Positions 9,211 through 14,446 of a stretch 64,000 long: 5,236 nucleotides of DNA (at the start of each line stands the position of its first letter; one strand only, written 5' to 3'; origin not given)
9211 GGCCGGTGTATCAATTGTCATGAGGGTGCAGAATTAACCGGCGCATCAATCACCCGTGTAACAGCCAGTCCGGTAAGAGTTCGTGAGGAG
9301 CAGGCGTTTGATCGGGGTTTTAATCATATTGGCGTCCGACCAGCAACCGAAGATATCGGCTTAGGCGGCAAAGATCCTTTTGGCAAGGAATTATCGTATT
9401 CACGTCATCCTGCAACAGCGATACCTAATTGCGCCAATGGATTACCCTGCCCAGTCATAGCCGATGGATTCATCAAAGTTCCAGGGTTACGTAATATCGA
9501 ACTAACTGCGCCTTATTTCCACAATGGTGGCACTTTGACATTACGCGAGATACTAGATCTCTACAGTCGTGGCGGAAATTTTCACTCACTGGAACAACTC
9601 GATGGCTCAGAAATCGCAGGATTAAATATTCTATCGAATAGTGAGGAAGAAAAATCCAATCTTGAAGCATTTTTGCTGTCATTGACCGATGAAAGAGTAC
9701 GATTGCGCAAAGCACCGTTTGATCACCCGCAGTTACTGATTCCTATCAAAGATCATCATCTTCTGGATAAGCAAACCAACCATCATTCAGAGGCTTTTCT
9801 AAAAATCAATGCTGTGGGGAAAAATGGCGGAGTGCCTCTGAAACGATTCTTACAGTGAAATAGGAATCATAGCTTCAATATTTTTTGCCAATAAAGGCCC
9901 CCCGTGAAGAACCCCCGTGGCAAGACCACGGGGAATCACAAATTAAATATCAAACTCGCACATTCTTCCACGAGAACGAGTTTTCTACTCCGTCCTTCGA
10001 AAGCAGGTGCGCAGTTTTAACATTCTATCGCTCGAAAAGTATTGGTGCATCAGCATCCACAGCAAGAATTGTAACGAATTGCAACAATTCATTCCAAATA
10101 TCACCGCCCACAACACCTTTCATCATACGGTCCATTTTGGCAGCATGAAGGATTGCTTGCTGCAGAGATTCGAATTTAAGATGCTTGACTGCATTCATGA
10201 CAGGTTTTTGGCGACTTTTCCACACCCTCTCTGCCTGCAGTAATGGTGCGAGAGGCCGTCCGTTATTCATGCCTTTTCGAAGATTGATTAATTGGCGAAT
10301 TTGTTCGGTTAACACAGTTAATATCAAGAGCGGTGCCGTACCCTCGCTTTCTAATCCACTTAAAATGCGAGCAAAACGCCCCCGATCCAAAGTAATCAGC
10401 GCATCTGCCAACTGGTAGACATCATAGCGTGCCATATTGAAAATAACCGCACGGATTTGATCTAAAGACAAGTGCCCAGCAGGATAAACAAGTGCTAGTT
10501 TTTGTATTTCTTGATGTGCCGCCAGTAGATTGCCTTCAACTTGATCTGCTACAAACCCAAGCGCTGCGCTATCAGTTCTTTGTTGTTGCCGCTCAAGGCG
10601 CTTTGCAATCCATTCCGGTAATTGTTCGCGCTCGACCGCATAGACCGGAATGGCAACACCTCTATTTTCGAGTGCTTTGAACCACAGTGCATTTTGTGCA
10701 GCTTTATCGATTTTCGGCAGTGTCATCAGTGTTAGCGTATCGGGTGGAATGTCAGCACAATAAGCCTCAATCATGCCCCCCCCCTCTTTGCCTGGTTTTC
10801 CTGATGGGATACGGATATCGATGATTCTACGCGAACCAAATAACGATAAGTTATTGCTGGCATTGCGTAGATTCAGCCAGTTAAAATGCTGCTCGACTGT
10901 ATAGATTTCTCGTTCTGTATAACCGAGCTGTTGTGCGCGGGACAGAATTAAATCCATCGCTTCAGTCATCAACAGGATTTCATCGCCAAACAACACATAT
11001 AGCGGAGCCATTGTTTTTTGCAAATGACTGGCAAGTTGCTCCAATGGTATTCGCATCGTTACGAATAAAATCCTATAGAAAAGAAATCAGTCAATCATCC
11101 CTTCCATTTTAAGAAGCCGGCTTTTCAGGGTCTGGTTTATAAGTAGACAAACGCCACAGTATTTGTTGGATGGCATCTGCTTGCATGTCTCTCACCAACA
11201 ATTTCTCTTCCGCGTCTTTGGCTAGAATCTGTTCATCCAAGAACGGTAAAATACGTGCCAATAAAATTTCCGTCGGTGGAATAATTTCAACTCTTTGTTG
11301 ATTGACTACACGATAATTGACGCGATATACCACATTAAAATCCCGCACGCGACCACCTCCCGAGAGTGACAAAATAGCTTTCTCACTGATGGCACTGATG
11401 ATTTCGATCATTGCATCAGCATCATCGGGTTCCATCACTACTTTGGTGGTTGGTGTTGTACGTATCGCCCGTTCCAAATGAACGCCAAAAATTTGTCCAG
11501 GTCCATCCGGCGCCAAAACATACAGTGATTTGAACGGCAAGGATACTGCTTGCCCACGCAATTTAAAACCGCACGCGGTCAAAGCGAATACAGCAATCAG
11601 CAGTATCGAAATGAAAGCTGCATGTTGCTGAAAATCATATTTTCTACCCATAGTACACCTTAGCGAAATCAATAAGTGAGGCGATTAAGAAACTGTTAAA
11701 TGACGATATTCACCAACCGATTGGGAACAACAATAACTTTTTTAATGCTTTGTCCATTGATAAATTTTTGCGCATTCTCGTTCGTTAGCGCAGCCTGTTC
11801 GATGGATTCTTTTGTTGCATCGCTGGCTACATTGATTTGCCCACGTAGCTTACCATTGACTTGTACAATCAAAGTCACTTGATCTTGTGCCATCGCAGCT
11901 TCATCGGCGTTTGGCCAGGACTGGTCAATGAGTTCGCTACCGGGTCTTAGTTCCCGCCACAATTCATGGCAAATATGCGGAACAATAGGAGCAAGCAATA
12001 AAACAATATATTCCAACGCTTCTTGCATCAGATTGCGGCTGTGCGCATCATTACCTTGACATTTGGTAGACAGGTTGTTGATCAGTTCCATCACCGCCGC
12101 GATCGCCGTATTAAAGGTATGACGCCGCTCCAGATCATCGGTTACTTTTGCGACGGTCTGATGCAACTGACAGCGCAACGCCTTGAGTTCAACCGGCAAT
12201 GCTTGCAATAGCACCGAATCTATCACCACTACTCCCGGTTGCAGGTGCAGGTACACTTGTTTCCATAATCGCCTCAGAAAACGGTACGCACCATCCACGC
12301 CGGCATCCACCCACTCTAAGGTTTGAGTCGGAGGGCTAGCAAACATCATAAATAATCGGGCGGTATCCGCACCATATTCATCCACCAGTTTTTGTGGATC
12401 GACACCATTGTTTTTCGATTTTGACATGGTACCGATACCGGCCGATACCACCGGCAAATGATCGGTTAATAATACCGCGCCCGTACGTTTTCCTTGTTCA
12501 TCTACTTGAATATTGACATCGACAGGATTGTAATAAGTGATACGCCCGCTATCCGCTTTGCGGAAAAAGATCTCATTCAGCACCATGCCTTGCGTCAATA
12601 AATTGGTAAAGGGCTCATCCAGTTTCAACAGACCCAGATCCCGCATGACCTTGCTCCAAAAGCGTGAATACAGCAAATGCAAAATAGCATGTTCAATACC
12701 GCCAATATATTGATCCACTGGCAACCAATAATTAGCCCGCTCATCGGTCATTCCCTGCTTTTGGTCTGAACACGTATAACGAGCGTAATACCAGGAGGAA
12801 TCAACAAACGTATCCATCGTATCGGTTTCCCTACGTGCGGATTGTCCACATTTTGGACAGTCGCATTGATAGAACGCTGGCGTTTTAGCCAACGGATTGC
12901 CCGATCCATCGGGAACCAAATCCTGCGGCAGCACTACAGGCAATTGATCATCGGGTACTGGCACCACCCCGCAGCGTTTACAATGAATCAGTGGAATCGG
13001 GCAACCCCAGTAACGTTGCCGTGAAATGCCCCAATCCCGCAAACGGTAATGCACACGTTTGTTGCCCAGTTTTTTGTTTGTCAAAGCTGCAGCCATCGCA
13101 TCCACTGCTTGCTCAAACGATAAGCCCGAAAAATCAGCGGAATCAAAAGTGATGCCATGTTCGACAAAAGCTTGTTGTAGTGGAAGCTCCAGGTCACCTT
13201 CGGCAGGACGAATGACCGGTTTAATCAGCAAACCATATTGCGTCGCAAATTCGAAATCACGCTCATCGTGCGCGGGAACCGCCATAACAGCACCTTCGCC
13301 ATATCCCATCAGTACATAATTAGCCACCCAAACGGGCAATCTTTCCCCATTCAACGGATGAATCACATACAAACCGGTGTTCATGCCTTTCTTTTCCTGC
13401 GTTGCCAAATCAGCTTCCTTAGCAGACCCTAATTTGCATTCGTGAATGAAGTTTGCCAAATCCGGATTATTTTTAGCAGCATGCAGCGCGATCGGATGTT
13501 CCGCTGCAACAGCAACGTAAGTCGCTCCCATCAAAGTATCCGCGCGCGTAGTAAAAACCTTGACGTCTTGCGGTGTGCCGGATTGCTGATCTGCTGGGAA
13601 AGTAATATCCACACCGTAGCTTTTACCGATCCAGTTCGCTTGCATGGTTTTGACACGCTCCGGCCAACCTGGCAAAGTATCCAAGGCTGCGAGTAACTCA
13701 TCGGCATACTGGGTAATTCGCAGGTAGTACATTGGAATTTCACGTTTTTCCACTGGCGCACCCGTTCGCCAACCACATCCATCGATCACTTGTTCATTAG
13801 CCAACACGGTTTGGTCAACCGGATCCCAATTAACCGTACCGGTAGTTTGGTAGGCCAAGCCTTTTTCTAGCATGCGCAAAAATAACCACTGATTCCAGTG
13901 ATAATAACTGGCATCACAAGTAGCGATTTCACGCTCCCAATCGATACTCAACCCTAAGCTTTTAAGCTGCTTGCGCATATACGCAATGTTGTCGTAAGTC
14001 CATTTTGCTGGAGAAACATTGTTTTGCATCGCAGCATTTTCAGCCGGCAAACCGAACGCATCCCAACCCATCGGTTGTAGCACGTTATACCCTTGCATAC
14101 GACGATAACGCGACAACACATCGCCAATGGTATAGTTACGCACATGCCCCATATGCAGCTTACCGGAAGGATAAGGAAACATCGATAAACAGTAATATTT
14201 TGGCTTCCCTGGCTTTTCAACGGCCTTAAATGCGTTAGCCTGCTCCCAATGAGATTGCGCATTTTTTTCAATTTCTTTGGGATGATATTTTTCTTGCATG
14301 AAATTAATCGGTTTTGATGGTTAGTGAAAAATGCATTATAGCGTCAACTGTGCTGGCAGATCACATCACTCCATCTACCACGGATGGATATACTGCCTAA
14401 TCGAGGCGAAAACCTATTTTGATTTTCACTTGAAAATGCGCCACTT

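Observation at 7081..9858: CorA/MopE-CorB-like copper acquisition pair in a probable ammonia oxidiser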

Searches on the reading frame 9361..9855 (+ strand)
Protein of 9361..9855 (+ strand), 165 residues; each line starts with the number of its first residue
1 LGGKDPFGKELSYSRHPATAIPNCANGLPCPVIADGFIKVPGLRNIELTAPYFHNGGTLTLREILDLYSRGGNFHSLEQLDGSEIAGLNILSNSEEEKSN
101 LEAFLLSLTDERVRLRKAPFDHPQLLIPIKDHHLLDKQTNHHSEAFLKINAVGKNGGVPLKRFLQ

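Call 35: search_solved_structures(query=window:9361-9855:+, max_evalue=1, show_alignments=5)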
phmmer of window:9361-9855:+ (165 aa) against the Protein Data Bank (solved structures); distinct sequences matched with E-value up to 1: 32.
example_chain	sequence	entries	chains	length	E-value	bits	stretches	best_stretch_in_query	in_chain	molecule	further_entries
6e1c_A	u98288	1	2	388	7.7e-11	45.5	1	36-113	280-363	Di-heme enzyme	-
1iqc_A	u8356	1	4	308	9.4e-06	29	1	37-70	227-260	di-heme peroxidase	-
3o5c_A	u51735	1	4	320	1.1e-05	28.8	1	34-78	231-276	Cytochrome c551 peroxidase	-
6fu3_A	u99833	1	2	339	0.00022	24.5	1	36-98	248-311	Protein CcpR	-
6qkn_A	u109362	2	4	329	0.00024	24.4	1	36-97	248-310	Cytochrome-c peroxidase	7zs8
9qdt_A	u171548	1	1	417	0.00035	23.9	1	39-82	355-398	Probable cytochrome c peroxidase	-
3sjl_A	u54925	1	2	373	0.0021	21.3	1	34-70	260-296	Methylamine utilization protein mauG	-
3rn1_A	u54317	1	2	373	0.0022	21.3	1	34-70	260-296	Methylamine utilization protein MauG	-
3rn0_A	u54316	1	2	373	0.0022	21.3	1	34-70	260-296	Methylamine utilization protein MauG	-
3rlm_A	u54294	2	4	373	0.0022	21.3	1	34-70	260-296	Methylamine utilization protein MauG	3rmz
3l4m_A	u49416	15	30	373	0.0022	21.3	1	34-70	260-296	Methylamine utilization protein mauG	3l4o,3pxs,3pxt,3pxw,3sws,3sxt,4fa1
3svw_A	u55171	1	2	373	0.0022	21.3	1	34-70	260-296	Methylamine utilization protein MauG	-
3sle_A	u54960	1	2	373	0.0022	21.2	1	34-70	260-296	Methylamine utilization protein MauG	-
4l1q_A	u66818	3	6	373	0.0022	21.2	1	34-70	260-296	Methylamine utilization protein MauG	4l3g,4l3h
4y5r_A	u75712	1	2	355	0.0023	21.2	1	34-70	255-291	Methylamine utilization protein MauG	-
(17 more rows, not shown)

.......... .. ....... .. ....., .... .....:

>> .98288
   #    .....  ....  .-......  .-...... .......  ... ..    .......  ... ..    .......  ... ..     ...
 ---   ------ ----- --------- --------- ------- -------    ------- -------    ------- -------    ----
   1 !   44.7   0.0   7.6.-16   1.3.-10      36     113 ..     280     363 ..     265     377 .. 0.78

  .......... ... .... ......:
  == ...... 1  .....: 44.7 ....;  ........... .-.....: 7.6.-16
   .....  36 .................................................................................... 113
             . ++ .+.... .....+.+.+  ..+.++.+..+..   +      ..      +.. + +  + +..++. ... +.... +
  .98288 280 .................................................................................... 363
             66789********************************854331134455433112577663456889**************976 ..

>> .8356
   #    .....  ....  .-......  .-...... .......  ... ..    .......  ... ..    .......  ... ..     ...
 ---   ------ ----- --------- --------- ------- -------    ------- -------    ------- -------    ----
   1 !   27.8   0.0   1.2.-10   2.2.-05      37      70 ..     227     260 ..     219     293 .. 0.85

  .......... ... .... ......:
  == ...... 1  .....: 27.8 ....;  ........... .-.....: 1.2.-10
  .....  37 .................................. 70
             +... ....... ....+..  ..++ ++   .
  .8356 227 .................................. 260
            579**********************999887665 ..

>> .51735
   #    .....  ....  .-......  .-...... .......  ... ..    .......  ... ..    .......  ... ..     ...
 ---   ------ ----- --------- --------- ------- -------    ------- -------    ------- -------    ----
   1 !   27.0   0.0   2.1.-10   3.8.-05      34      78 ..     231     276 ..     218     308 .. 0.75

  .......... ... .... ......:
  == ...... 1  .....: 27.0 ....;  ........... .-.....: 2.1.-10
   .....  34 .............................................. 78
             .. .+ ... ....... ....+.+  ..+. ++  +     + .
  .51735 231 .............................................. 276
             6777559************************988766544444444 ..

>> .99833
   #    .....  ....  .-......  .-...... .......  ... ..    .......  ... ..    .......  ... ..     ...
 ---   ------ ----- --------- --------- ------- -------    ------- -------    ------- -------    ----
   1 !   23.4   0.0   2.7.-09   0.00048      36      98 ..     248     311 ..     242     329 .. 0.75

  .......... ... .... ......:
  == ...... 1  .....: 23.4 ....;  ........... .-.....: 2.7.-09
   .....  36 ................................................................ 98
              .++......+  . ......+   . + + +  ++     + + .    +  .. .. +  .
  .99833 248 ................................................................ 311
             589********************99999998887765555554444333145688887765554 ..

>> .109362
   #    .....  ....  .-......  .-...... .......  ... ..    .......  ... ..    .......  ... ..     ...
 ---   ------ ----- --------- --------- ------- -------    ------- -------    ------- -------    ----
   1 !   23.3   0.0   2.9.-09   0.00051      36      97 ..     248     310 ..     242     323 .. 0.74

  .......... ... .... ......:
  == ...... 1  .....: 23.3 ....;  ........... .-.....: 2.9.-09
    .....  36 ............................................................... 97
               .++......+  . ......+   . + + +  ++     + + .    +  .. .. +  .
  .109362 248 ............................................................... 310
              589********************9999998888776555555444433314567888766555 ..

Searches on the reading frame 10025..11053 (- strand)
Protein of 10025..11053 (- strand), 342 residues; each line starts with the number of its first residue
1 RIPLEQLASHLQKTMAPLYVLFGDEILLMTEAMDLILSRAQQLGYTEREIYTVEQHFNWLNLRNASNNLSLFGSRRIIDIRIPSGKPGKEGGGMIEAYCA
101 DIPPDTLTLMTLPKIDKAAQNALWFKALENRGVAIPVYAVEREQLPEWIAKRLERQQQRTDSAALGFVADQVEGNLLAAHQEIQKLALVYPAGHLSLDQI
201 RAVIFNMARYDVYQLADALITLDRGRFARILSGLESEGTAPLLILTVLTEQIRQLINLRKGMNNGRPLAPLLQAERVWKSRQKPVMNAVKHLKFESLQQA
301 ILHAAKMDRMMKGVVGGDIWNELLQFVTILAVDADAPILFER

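Call 31: search_protein_families(library=pfam, proteins=[window:10025-11053:-], max_evalue=0.00001)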
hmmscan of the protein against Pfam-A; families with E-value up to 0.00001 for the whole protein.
window:10025-11053:- (342 aa): 3 families
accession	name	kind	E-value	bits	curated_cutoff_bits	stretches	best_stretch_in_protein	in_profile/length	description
PF06144.19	DNA_pol3_delta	-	1.6e-11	44.7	21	1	19-133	1-119/124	DNA polymerase III, delta subunit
PF14840.11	DNA_pol3_delt_C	-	1.7e-11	44.9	27.3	1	215-331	4-119/125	Processivity clamp loader gamma complex DNA pol III C-term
PF21694.2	DNA_pol3_delta_C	-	9e-09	35.8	27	1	211-312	3-104/121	DNA polymerase III delta subunit, C-terminal domain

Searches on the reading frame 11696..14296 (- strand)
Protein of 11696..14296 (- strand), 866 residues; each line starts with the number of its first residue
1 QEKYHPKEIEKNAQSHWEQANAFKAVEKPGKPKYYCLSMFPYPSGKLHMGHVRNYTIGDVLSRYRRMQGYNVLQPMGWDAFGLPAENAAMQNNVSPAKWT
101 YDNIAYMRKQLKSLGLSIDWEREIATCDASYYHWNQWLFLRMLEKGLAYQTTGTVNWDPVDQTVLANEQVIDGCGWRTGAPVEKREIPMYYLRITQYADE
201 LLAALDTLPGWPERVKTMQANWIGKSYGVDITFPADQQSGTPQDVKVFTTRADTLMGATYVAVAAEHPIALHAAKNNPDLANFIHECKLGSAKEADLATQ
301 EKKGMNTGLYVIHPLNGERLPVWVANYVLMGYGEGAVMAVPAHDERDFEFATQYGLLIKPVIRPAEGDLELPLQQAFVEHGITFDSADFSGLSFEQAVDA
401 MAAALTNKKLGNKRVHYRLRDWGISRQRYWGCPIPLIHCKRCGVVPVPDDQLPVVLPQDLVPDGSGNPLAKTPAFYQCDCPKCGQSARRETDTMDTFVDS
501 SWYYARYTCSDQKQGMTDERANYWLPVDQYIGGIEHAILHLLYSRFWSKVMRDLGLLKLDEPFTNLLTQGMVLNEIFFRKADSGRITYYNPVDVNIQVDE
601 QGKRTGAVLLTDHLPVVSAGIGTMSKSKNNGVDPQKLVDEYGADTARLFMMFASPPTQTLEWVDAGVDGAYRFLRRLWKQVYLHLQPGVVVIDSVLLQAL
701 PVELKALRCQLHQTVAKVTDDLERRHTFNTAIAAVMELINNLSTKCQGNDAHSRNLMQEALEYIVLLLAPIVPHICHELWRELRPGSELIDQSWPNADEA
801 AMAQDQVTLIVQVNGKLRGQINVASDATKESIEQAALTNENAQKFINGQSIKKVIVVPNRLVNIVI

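Call 29: list_cluster_members(proteins=[window:11696-14296:-, window:7981-9855:+, window:7081-7821:+, window:3360-4910:+, window:23178-24962:-])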
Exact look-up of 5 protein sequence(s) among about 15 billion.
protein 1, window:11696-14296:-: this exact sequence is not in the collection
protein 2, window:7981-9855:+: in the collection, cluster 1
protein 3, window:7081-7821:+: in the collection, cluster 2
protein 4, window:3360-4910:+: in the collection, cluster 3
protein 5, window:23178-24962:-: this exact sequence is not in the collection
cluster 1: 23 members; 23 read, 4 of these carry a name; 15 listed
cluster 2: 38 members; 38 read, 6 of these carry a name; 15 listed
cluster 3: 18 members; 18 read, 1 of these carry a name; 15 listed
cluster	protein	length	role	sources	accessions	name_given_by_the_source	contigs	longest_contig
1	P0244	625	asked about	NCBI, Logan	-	-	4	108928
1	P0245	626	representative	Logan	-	-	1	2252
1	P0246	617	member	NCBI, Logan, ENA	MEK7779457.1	MAG: cytochrome c peroxidase [Pseudomonadota bacterium]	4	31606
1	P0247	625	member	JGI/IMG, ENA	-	cytochrome c peroxidase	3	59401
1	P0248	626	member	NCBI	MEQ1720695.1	MAG: cytochrome c peroxidase [Nitrosomonas sp.]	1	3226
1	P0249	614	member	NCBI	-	-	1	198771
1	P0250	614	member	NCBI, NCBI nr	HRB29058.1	MAG TPA: cytochrome c peroxidase [Nitrosomonas sp.] | cytochrome c peroxidase [Nitrosomonas sp.]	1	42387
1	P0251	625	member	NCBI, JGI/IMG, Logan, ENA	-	-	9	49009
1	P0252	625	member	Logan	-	-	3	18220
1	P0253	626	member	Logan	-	-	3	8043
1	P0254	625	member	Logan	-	-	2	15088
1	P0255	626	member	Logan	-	-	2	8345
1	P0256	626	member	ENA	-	-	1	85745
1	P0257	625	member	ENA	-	-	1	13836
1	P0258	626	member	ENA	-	-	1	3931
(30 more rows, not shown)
